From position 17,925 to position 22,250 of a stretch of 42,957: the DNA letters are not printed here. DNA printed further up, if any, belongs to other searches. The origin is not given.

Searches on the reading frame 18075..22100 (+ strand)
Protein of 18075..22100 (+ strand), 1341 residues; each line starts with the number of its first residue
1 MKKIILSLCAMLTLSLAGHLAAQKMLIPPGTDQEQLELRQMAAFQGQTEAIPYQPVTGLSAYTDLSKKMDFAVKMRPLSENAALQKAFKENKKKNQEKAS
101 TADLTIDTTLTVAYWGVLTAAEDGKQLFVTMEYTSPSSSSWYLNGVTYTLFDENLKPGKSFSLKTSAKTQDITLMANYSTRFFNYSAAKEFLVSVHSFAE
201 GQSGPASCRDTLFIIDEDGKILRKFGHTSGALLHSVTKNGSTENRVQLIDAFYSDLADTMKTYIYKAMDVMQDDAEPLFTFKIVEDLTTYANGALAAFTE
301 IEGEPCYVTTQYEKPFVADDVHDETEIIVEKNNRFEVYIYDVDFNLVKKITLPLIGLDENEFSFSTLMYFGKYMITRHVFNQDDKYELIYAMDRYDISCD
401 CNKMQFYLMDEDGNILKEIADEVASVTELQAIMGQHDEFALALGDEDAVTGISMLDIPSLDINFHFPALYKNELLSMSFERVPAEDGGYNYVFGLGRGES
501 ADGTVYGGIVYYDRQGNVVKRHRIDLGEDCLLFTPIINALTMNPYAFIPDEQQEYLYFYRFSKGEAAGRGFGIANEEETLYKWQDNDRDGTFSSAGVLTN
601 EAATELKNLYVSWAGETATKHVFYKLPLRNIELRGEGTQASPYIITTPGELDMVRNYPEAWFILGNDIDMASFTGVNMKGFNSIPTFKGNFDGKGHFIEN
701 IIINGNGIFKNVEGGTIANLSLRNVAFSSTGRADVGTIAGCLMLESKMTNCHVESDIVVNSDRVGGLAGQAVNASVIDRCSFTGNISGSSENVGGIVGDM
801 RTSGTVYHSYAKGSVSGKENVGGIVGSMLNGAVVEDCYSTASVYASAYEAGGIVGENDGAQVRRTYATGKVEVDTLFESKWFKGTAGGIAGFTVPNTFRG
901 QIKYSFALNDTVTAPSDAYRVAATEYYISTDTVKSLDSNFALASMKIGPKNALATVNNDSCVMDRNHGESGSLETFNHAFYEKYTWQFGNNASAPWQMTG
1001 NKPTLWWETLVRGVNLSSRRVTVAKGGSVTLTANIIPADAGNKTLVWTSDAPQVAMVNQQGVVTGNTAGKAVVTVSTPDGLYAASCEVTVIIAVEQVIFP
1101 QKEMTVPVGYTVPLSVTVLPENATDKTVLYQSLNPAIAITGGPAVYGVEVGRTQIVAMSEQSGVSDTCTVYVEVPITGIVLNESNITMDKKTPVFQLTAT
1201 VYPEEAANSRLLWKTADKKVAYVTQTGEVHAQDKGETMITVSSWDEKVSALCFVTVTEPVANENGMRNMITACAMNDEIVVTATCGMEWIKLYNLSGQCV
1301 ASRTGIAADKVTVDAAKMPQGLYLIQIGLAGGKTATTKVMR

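Call 23: search_protein_families(library=pfam, proteins=[window:18075-22100:+], max_evalue=0.00001)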
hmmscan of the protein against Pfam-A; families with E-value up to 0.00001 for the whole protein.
window:18075-22100:+ (1341 aa): 2 families
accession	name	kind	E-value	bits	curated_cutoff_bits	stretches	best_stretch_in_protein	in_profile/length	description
PF02368.24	Big_2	-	2.2e-33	114.5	22.8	3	1011-1088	2-79/79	Bacterial Ig-like domain (group 2)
PF07581.17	Glug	-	7.2e-14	51.6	20.5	0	763-787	4-28/28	The GLUG motif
